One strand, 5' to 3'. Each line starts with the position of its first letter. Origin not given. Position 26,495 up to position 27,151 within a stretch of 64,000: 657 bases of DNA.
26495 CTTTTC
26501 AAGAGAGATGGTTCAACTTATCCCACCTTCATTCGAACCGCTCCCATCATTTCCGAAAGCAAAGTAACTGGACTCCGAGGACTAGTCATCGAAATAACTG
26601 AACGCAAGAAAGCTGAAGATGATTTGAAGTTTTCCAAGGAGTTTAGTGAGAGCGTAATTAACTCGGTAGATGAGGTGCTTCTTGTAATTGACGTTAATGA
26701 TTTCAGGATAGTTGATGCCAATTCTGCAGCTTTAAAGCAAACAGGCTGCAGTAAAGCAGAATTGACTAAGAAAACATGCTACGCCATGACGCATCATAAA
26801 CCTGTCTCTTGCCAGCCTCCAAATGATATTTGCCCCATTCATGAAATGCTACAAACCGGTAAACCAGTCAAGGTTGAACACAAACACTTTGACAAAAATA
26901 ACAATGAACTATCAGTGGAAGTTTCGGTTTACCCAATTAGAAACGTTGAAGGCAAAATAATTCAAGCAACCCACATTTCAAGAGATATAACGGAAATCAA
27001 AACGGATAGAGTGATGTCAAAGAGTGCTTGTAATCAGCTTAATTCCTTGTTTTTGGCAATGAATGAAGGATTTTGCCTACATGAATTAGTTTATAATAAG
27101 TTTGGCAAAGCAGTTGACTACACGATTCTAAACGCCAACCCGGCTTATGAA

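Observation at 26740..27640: PAS domains with a conserved Cys triad (C-x9/10-C-x6-C-P-I-H), tandemly duplicated within sensor 2 and present in sensor 1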

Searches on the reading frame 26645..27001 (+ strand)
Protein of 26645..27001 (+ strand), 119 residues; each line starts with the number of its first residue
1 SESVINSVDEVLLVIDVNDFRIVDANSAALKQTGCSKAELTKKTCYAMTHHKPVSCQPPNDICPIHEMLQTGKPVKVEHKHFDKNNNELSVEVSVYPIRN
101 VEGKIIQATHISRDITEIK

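Call 7: search_solved_structures(query=window:26645-27001:+, max_evalue=1, show_alignments=3)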
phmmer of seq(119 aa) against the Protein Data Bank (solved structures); distinct sequences matched with E-value up to 1: 25.
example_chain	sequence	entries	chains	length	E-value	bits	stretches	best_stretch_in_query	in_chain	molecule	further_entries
6y7q_AAA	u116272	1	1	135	0.00064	22.8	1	17-105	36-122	Potassium voltage-gated channel subfamily H member 7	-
9vf8_A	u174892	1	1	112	0.0037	20.3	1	16-116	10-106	histidine kinase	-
9vf7_A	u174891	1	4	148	0.0064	19.6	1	15-116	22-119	histidine kinase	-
3t50_A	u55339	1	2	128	0.029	17.5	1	18-115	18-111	Blue-light-activated histidine kinase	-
3rh8_B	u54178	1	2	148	0.036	17.2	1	12-104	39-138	Vivid PAS protein VVD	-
3d72_A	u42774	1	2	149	0.069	16.3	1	7-104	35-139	Vivid PAS protein VVD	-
6ph3_A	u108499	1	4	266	0.1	15.7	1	18-115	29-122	Blue-light-activated histidine kinase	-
6pps_A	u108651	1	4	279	0.12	15.5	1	18-115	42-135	Blue-light-activated histidine kinase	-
2pd8_A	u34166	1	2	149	0.12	15.5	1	12-104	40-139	Vivid PAS protein VVD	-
1byw_A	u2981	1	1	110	0.12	15.5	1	18-107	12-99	PROTEIN (HUMAN ERG POTASSIUM CHANNEL)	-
3hjk_A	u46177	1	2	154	0.14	15.3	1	11-104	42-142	Vivid PAS protein VVD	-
2pd7_A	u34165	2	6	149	0.14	15.3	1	12-104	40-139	Vivid PAS protein VVD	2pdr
6cny_A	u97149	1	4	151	0.14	15.3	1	12-104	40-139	Vivid PAS protein VVD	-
3is2_A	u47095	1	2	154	0.15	15.2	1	12-104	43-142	Vivid PAS protein VVD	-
3hji_A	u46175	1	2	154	0.19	14.9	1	11-104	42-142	Vivid PAS protein VVD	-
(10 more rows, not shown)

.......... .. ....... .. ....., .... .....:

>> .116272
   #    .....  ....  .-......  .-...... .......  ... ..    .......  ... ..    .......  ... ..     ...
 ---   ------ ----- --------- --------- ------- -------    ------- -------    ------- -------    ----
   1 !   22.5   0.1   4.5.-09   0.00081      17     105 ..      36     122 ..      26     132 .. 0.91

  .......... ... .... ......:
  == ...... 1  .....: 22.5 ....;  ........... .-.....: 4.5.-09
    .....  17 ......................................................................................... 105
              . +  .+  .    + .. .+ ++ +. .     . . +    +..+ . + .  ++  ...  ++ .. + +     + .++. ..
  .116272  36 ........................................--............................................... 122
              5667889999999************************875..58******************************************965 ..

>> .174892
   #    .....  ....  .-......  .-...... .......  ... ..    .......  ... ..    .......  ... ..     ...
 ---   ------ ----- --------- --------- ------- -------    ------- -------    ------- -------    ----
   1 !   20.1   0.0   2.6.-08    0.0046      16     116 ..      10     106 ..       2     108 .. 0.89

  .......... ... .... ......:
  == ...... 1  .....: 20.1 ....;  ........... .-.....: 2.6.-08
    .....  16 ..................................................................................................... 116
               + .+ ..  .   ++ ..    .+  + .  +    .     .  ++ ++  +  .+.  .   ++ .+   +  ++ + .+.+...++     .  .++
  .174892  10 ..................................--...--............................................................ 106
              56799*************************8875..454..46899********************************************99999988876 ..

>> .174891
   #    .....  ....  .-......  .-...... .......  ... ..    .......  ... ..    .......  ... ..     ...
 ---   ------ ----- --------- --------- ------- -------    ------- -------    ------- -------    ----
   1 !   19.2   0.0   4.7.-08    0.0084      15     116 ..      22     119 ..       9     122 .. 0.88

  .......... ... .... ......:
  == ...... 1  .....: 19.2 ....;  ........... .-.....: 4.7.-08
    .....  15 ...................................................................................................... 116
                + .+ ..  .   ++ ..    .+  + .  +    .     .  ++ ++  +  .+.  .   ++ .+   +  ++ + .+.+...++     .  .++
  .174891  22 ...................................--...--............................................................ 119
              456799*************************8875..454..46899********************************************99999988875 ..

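Call 8: find_homologous_proteins(query=window:26645-27001:+)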
Query seq(119 aa) (119 aa): 1 proteins with E <= 0.001 among 3 candidates.
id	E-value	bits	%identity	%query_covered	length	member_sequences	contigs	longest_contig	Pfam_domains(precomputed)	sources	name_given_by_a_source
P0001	9.1e-21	92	44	96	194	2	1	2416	PF13426.14,PF08448.17,PF00989.32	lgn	-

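Call 22: search_protein_representatives(alignment_id=A1)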
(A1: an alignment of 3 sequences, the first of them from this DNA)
Query: 3 sequences, 119 profile positions. Proteins with E-value up to 0.001 (for the whole library): 35914; up to 1e-10: 8746; up to 1e-30: 488. The best 150 are listed.
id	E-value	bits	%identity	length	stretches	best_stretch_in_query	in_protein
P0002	6.5e-70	248.7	-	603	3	2-119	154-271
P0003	3.4e-69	246.4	-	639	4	1-119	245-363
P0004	6.8e-69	245.4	-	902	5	2-119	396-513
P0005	4.0e-67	239.7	-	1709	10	13-119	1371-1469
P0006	2.1e-65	234.1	-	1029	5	2-118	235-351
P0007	3.7e-63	226.9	-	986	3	1-119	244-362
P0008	5.1e-63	226.5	-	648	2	2-119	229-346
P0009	2.0e-62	224.5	-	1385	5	2-119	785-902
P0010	6.8e-60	216.4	-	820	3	2-118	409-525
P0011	2.7e-59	214.5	-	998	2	2-119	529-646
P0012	1.2e-58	212.3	-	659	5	2-119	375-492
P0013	4.9e-58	210.4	-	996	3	2-119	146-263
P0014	1.1e-57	209.3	-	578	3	2-118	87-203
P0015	5.1e-57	207.1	-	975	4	1-119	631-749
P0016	6.1e-57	206.9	-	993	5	1-119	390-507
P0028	1.2e-52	193.0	-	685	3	3-119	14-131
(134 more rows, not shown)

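Call 28: find_homologous_proteins(query=A2, max_evalue=1e-10)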
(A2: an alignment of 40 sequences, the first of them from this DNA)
Query A2 (40 sequences) (119 aa, profile of the alignment): 31 proteins with E <= 1e-10 among 366 candidates.
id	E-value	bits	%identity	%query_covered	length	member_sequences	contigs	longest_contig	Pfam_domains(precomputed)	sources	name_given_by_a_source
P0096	6.5e-46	173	47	100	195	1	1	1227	PF13426.14,PF08448.17,PF00989.32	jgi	jgi:PAS domain S-box-containing protein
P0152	2.1e-44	168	43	99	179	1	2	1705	PF13426.14,PF13188.14,PF08448.17,PF00989.32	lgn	-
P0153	4.1e-44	167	34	97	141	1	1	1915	PF08447.19,PF13426.14,PF13188.14,PF08448.17,PF00989.32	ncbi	-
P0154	1.6e-42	162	44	97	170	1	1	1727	PF13426.14,PF08448.17,PF00989.32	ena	-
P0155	3.3e-40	155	48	85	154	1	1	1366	PF08447.19,PF13426.14,PF08448.17,PF00989.32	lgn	-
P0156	1.9e-39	152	44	89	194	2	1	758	PF13426.14,PF08448.17,PF00989.32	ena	-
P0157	3.3e-39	151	40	99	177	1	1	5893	PF13426.14,PF08448.17,PF00989.32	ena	-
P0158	2.4e-38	149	44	99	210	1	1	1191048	PF13426.14,PF08448.17,PF00989.32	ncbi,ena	-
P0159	1.8e-37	146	41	97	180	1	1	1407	PF13426.14,PF08448.17,PF00989.32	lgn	-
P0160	4.3e-37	145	41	97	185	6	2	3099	PF13426.14,PF08448.17,PF00989.32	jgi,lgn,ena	-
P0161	2.3e-36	142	44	99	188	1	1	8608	PF13426.14,PF08448.17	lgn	-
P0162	3.2e-36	142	40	99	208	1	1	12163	PF13426.14,PF08448.17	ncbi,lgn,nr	ncbi:MAG: PAS domain-containing protein [Candidatus Omnitrophica bacterium]|nr:PAS domain-containing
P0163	3.9e-36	141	44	99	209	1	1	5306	PF13426.14,PF08448.17,PF00989.32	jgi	jgi:PAS domain S-box-containing protein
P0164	1.7e-35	139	40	97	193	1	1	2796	PF13426.14,PF08448.17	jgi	-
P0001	5.6e-35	138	44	96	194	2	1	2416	PF13426.14,PF08448.17,PF00989.32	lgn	-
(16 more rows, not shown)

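Call 30: find_related_loci(query=A1, collection=genome_contigs, flank=6000)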
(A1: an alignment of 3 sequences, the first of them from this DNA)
Query A1 (119 aa) in genome_contigs; peptide patterns used: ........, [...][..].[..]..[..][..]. (x = any residue, [..] = any of these).
43 stretches matched a pattern; 29 encode a relative of the query (tblastn E <= 1e-3); 29 distinct loci.
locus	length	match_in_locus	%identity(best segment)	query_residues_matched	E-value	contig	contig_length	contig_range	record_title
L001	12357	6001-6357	88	1-119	6e-69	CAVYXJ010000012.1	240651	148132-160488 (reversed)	MAG: Candidatus Bathyarchaeota archaeon isolate MFD05942.bin.1.286 genome assembly, contig: contig_41452, whole genome s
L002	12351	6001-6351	56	2-119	7e-42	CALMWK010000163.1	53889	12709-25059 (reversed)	MAG TPA_asm: Candidatus Bathyarchaeota archaeon isolate SRR6284162_bin.46_CONCOCT_v1.1_MAG genome assembly, contig: ERZ7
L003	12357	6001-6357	45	1-119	1e-33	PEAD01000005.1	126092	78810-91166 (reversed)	MAG: Nitrospirae bacterium MYbin3 scaffold8, whole genome shotgun sequence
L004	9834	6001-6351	47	2-119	2e-33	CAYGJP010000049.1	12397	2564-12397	MAG TPA_asm: uncultured Candidatus Bathyarchaeia archaeon isolate ERP113451_co4_297 genome assembly, contig: NODE_3208_l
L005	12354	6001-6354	45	2-119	5e-33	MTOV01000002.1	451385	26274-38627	MAG: Nitrospirae bacterium JdFR-86 JGI24020J35080_1000004, whole genome shotgun sequence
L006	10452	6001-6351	43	3-119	1e-32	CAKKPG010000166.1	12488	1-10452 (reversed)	Nitrospiria bacterium isolate Hainich-H41-bin024-1 genome assembly, contig: H41-bin024_1_Hain_H41_01um_R1_3566_length_12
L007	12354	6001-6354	44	1-119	1e-31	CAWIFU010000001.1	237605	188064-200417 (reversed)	MAG: Candidatus Bathyarchaeota archaeon isolate MFD01872.bin.1.306 genome assembly, contig: contig_116496, whole genome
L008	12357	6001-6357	42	1-119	4e-31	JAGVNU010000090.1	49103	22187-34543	MAG: Thermodesulfovibrionia bacterium isolate DeMMO3_26 c_000000010746, whole genome shotgun sequence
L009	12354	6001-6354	46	1-119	5e-31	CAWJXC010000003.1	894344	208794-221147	MAG: Candidatus Bathyarchaeota archaeon isolate MFD01299.bin.2.100 genome assembly, contig: contig_25, whole genome shot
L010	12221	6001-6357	41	1-119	2e-30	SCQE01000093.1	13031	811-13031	MAG: Nitrospirae bacterium isolate DP16D_bin.35 DP16D_bin.35-114524, whole genome shotgun sequence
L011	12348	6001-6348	44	2-119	1e-30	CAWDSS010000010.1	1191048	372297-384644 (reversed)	MAG: Candidatus Omnitrophota bacterium isolate MFD03726.bin.2.139 genome assembly, contig: contig_50884, whole genome sh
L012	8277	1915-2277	44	1-119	3e-30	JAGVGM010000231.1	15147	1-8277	MAG: Thermodesulfovibrionia bacterium isolate DeMMO2_3 c_000000076643, whole genome shotgun sequence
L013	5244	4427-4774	43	1-116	2e-30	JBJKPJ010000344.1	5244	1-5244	MAG: Candidatus Bathyarchaeia archaeon isolate Bin_119 S1Ck127_423799_flag_1_multi_6.0000_len_5244, whole genome shotgun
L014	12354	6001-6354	38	1-117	5e-30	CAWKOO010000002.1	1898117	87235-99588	MAG: Nitrospirota bacterium isolate MFD03726.bin.2.99 genome assembly, contig: contig_56649, whole genome shotgun sequen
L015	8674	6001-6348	41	1-116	8e-30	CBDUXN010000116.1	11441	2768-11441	MAG TPA_asm: uncultured Thermoplasmata archaeon isolate SRR22302370_concoct_146 genome assembly, contig: ERZ25074855.492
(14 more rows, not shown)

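Call 33: predict_structure(alignment_id=A2)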
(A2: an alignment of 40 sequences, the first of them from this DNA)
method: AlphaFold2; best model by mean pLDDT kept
length: 119 residues; sequences in the alignment: 40
mean_pLDDT: 94.3   pTM: 0.86
mean pLDDT of the five models: 94.3, 92.9, 92.3, 91.1, 89.3
residues with pLDDT >= 90: 103; 70-90: 16; 50-70: 0; < 50: 0
segments of 3 or more residues with pLDDT < 50: none
pLDDT, mean of each block of 10 residues (from residue 1): 91 97 97 95 95 86 93 96 94 97 98 93
secondary structure, 60 per line:
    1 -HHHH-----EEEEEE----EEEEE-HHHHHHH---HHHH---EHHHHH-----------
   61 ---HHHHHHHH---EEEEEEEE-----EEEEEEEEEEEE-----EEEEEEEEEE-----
elements in order: H2-5 E11-16 E21-25 H27-33 H37-40 H45-49 H64-71 E75-82 E88-99 E105-114

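Call 36: fold_search(model_id=the predicted structure, library=pdb)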
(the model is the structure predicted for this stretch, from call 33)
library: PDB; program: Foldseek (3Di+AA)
matches with E <= 10: 1271; with E <= 0.001: 505
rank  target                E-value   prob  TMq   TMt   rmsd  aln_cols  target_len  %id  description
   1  9cmf_A                3.5e-07  1.00  0.70  0.12   4.1       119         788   16  Substrate bound DosP (released 2024-11-20)
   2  6ph2_C                4.1e-07  1.00  0.75  0.73   3.1       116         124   19  Complete LOV domain from the LOV-HK sensory protein from Brucella abortus (mutant C69S, construct 15-155) (released 2020-12-30)
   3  9vf7_C                4.3e-07  1.00  0.78  0.69   3.0       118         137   18  Structure of Meiothermus ruber Mrub_1259 LOV domain with N- and C-terminal alpha helices (MrLOVe) (released 2025-06-25)
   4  9vf7_A                4.3e-07  1.00  0.78  0.67   3.1       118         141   18  Structure of Meiothermus ruber Mrub_1259 LOV domain with N- and C-terminal alpha helices (MrLOVe) (released 2025-06-25)
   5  6ph2_A                4.3e-07  1.00  0.77  0.74   3.1       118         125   19  Complete LOV domain from the LOV-HK sensory protein from Brucella abortus (mutant C69S, construct 15-155) (released 2020-12-30)
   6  6ph3_C                4.6e-07  1.00  0.76  0.40   3.2       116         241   20  LOV-PAS construct from the LOV-HK sensory protein from Brucella abortus (dark-adapted, construct 15-273) (released 2020-12-30)
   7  6ph2_B                5.1e-07  1.00  0.78  0.76   3.0       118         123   19  Complete LOV domain from the LOV-HK sensory protein from Brucella abortus (mutant C69S, construct 15-155) (released 2020-12-30)
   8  3lyx_A                5.4e-07  1.00  0.74  0.75   3.1       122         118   19  Crystal structure of the PAS domain of the protein CPS_1291 from Colwellia psychrerythraea. Northeast Structural Genom (released 2010-04-07)
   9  9cdr_A                5.4e-07  1.00  0.69  0.13   4.2       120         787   16  DosP Apo straight form (released 2024-11-20)
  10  6ph2_D                6.4e-07  1.00  0.78  0.75   3.1       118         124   19  Complete LOV domain from the LOV-HK sensory protein from Brucella abortus (mutant C69S, construct 15-155) (released 2020-12-30)
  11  9vf7_D                7.2e-07  1.00  0.78  0.68   3.1       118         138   18  Structure of Meiothermus ruber Mrub_1259 LOV domain with N- and C-terminal alpha helices (MrLOVe) (released 2025-06-25)
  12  9vf7_B                7.2e-07  1.00  0.78  0.67   3.0       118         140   18  Structure of Meiothermus ruber Mrub_1259 LOV domain with N- and C-terminal alpha helices (MrLOVe) (released 2025-06-25)
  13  6pps_A                7.2e-07  1.00  0.76  0.38   3.2       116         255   20  A blue light illuminated LOV-PAS construct from the LOV-HK sensory protein from Brucella abortus (construct 15-273) (released 2020-07-15)
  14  6pps_B                8.0e-07  1.00  0.77  0.38   3.1       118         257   19  A blue light illuminated LOV-PAS construct from the LOV-HK sensory protein from Brucella abortus (construct 15-273) (released 2020-07-15)
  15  6hmj_B                8.5e-07  1.00  0.78  0.29   2.7       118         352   23  Structure of an RNA-binding Light-Oxygen-Voltage Receptor (released 2019-08-28)
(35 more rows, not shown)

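Call 37: search_solved_structures(query=A2, max_evalue=1, show_alignments=2)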
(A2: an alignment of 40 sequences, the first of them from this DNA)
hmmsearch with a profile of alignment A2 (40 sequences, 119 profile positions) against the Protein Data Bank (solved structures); distinct sequences matched with E-value up to 1: 159 (the best 60 are shown).
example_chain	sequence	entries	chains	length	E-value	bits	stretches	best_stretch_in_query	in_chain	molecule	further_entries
9vf7_A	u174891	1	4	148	1.4e-07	34.7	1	8-118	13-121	histidine kinase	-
9vf8_A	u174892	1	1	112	1.9e-07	34.3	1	18-117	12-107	histidine kinase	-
2pr5_A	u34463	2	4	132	3.5e-07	33.5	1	4-119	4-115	Blue-light photoreceptor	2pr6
6rhg_A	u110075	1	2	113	4.4e-07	33.1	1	18-117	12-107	Multi-sensor hybrid histidine kinase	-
6y7u_A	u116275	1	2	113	1.7e-06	31.2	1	18-117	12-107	Multi-sensor hybrid histidine kinase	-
6ph3_A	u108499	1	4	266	2.9e-06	30.5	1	19-116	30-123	Blue-light-activated histidine kinase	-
6pps_A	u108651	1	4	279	3.4e-06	30.2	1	19-116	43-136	Blue-light-activated histidine kinase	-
2mwg_A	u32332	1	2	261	3.7e-06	30.2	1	5-119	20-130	Blue-light photoreceptor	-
3ewk_A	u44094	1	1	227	3.7e-06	30.2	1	21-119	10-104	Sensor protein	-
4gcz_A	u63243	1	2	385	4.7e-06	29.8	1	6-118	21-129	Blue-light photoreceptor, Sensor protein fixL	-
8c05_A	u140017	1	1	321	5.3e-06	29.7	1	2-117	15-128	Sensor domain-containing diguanylate cyclase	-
3t50_A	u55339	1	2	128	6.7e-06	29.3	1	19-116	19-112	Blue-light-activated histidine kinase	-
6hmj_A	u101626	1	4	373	1.1e-05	28.6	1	17-118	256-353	Putative PAS/PAC sensor protein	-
6y7r_A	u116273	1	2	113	1.4e-05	28.3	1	18-117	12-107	Multi-sensor hybrid histidine kinase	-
6rhf_A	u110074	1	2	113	1.4e-05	28.3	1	18-117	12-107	Multi-sensor hybrid histidine kinase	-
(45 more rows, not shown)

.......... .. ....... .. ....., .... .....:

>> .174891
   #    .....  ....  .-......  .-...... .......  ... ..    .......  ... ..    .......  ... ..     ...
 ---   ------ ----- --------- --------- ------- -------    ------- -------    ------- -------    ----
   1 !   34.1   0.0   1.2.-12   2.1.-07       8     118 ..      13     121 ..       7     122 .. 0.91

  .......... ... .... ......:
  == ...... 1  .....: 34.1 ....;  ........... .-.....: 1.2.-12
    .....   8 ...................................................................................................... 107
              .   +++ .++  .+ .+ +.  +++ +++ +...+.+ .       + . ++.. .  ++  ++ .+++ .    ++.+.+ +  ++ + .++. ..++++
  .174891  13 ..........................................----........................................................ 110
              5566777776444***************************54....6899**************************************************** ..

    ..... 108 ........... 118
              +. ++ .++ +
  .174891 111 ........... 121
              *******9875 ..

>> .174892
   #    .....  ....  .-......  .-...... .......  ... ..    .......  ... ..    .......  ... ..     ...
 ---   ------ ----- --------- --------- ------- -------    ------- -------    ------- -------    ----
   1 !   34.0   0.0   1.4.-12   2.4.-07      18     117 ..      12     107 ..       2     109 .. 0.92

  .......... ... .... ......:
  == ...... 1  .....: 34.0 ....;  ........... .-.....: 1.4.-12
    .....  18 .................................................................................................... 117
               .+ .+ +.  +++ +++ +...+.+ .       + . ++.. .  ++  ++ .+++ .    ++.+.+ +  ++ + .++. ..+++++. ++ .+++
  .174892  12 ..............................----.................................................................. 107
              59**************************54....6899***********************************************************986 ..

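Call 50: find_related_loci(query=A1, collection=viral_contigs, flank=10000)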
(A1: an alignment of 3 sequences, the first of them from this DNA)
Query A1 (119 aa) in viral_contigs; peptide patterns used: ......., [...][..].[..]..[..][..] (x = any residue, [..] = any of these).
43 stretches matched a pattern, but none encodes a relative of the query by tblastn (E <= 1e-3).

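Call 60: search_protein_families(library=pfam, alignment_id=A4, max_evalue=0.00001)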
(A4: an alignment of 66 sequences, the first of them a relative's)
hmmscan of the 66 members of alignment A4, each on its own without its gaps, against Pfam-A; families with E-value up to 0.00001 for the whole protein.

A. member 1, P0002 (603 aa): 6 families
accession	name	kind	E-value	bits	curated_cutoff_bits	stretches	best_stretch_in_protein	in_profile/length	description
PF08448.16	PAS_4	-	8.6e-34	116.5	23.1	2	288-394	1-109/110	PAS fold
PF13426.13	PAS_9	-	1.3e-33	115.8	27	2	296-392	6-103/103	PAS domain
PF00989.32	PAS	-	2.7e-31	108.3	22.6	2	283-390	2-113/113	PAS fold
PF00072.30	Response_reg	-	1.1e-22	80.8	30.2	1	19-124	1-105/111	Response regulator receiver domain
PF13188.13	PAS_8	-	4.8e-14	52.1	21.8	0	537-580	4-43/65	PAS domain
PF24820.1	Diguanyl_cycl_sensor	-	7.1e-06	26.4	28.1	0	539-579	1-40/109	Diguanylate cyclase-like sensor domain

B. families by the number of members that match (of 66 scanned): 40 families (the first 25 are shown)
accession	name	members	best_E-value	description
PF13426.13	PAS_9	66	8e-91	PAS domain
PF08448.16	PAS_4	66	1.3e-77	PAS fold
PF00989.32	PAS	66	2.4e-73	PAS fold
PF13188.13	PAS_8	65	3.5e-39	PAS domain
PF08447.18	PAS_3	55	1.2e-56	PAS fold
PF02518.31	HATPase_c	39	2e-33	Histidine kinase-, DNA gyrase B-, and HSP90-like ATPase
PF12860.13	PAS_7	32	2e-14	PAS fold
PF00512.31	HisKA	25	6.6e-23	His Kinase A (phospho-acceptor) domain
PF24820.1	Diguanyl_cycl_sensor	19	5.1e-16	Diguanylate cyclase-like sensor domain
PF00072.30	Response_reg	16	2.5e-26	Response regulator receiver domain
PF13596.12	PAS_10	12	1.1e-13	PAS domain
PF13185.12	GAF_2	6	4e-21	GAF domain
PF00672.30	HAMP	6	1.3e-16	HAMP domain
PF14598.12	PAS_11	6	7.3e-15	PAS domain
PF01590.32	GAF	5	1.9e-18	GAF domain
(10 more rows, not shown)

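Call 75: search_dna_similar(query=window:26645-27001:+, collection=plasmids, mode=protein, max_rows=15, max_evalue=1e-8)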
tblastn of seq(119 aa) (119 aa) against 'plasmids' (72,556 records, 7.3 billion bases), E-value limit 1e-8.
No match.
